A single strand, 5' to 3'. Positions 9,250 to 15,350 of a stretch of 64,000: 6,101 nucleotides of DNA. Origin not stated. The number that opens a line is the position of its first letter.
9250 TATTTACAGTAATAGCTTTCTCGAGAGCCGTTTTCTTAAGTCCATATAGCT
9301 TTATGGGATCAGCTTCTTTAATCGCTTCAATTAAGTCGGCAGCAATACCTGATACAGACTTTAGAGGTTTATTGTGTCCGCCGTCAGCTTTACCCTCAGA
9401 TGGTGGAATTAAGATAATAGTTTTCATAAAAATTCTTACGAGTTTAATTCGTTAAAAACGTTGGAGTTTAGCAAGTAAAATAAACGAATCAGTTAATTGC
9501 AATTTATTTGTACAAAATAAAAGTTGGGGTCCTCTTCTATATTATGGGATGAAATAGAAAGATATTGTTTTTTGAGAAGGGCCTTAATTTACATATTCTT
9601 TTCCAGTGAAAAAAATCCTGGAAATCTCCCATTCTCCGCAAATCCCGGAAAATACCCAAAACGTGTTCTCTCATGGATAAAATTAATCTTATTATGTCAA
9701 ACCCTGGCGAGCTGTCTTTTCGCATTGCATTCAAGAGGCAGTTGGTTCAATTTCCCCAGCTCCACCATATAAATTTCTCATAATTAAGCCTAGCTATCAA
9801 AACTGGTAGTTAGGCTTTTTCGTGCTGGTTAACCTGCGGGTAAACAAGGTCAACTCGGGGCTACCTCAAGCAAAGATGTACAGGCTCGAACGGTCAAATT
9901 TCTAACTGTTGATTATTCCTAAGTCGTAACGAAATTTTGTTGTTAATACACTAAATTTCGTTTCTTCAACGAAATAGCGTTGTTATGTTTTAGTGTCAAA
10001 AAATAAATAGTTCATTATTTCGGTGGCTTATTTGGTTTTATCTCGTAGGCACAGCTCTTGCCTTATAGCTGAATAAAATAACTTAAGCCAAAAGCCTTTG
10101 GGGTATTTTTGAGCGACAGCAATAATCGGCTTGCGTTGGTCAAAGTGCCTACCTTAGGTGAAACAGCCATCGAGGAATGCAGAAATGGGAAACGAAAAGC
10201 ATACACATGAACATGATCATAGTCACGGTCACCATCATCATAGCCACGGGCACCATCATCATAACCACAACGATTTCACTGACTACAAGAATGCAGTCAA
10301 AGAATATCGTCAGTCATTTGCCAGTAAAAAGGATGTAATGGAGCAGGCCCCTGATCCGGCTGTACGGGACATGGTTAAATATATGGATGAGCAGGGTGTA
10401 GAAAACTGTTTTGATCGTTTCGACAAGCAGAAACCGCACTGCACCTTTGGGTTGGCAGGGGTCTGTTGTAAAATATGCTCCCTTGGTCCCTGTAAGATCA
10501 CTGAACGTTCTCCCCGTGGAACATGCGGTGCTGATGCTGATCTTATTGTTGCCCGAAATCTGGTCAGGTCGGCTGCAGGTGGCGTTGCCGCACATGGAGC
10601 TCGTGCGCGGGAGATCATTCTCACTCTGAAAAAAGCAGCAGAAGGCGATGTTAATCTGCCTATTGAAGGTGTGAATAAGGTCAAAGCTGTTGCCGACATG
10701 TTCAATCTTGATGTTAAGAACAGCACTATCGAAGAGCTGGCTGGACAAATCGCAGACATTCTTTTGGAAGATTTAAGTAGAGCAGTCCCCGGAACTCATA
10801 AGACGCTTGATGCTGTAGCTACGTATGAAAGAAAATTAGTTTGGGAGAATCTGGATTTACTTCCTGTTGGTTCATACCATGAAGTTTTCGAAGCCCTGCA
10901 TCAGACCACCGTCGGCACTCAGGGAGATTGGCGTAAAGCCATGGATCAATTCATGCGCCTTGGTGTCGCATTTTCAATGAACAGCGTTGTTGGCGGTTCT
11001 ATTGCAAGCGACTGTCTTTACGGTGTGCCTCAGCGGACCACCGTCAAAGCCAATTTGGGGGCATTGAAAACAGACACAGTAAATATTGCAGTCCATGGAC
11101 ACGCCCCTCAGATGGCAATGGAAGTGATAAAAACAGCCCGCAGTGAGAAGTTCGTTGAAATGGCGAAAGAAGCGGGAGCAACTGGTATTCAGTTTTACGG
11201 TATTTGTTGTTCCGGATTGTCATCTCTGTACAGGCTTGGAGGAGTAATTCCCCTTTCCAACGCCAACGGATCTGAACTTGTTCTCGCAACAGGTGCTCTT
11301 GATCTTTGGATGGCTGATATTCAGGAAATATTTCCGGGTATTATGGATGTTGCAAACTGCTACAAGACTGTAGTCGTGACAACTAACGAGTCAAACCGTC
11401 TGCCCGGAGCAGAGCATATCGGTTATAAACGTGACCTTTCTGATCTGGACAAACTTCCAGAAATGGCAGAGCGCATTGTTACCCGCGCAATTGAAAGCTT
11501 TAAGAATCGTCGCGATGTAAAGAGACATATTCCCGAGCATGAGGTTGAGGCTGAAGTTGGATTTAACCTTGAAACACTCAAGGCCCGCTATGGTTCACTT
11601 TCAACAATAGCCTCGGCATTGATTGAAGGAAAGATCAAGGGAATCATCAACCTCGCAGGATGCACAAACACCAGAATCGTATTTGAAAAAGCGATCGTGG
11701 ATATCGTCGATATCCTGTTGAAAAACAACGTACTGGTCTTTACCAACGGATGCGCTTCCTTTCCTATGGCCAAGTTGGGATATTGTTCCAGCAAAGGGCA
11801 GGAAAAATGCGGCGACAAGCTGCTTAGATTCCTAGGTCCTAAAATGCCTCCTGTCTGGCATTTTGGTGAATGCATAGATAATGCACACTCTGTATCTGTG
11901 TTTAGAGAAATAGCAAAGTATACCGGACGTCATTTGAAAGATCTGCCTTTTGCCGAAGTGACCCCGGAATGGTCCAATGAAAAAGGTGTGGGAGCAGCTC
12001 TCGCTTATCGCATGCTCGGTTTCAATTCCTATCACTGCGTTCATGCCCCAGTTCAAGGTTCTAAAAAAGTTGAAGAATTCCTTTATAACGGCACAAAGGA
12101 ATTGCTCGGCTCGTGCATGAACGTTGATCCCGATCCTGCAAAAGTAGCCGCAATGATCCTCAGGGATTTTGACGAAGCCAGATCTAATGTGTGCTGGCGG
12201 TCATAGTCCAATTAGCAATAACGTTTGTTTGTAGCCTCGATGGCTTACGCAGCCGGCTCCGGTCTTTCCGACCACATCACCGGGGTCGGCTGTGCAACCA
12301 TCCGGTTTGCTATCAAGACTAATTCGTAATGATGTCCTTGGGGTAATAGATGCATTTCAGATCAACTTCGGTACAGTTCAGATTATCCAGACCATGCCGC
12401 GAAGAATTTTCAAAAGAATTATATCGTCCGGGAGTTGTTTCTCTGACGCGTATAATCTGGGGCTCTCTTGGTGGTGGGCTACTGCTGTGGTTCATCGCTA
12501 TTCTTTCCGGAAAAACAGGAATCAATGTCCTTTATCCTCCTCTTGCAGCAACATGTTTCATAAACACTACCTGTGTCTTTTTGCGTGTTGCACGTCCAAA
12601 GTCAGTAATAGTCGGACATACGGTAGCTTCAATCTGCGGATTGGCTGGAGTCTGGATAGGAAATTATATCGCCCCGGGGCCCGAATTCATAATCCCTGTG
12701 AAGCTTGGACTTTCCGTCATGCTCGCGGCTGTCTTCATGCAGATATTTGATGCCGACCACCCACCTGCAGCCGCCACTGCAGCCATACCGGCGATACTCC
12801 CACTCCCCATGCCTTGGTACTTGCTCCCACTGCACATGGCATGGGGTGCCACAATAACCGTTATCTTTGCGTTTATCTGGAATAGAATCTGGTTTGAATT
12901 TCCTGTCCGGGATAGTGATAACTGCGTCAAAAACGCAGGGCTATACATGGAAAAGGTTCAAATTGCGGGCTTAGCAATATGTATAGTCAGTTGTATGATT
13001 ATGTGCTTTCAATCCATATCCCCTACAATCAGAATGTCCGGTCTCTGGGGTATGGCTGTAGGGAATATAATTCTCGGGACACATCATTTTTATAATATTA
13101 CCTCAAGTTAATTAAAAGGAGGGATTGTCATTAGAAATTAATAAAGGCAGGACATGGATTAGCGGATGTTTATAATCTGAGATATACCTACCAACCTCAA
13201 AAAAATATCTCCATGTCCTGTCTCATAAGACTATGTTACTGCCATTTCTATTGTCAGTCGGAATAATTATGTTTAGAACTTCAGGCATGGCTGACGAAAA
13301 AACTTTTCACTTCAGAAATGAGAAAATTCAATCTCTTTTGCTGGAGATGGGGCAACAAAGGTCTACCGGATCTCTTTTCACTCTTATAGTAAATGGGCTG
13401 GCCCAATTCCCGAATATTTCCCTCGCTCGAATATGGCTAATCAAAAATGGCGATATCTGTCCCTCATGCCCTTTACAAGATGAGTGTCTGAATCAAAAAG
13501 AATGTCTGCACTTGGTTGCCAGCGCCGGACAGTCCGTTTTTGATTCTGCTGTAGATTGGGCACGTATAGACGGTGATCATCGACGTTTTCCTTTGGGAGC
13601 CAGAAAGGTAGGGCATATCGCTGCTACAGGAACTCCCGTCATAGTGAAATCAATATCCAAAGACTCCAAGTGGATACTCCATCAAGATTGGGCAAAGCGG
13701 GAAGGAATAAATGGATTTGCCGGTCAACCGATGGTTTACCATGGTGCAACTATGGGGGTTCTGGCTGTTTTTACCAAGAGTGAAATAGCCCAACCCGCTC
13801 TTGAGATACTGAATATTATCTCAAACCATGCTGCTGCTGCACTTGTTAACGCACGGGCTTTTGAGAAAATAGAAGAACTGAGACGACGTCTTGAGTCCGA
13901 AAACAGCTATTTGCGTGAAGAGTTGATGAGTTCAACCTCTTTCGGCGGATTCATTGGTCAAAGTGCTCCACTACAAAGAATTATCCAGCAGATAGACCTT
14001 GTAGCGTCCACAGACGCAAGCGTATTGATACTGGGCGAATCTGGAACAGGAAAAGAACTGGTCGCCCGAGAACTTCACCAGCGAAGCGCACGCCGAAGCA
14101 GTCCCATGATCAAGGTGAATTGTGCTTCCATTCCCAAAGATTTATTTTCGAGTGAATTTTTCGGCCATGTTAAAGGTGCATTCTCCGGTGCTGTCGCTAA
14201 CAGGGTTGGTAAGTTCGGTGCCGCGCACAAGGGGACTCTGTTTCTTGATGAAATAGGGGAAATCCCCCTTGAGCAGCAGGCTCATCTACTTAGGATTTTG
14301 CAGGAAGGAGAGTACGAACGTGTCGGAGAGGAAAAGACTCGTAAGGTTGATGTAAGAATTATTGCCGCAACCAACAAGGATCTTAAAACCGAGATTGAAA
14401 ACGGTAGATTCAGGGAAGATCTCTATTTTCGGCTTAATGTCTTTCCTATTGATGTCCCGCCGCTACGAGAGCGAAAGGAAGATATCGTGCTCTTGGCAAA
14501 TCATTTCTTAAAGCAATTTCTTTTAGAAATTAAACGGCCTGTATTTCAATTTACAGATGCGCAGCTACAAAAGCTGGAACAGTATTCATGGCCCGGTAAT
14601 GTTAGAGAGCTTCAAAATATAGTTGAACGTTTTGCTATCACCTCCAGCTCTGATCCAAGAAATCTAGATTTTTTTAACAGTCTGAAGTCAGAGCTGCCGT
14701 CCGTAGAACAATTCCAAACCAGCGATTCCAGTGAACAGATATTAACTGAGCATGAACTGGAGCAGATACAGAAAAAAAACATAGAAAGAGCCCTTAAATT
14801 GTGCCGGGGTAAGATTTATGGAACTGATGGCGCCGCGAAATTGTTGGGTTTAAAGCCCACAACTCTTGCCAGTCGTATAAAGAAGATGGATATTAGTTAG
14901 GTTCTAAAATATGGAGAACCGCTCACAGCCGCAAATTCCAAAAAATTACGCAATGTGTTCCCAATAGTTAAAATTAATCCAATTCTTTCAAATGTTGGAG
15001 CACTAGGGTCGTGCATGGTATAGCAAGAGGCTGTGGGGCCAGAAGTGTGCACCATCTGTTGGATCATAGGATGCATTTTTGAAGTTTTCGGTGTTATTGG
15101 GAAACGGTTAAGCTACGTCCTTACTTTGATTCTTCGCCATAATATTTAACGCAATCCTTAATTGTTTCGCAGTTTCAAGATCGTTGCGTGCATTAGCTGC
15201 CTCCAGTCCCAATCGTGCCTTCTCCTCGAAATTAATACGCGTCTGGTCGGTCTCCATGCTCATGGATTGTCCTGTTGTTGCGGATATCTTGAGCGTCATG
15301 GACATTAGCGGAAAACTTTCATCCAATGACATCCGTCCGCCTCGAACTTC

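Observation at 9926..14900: Sigma-54/GAF-controlled module pairing a deviant CooS-family protein with an HPP-family membrane protein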

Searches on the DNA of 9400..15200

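Call 48: search_rna_families(source=window, start=9400, end=15200, threshold=evalue, max_evalue=1)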
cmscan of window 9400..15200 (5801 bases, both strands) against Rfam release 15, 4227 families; matches with E-value up to 1: 1.
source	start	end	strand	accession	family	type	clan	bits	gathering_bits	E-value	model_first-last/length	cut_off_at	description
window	14435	14556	-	RF01638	ceN48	Gene; snRNA; snoRNA; HACA-box;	-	22.6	70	0.53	1-125/125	no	Caenorhabditis snoRNA ceN48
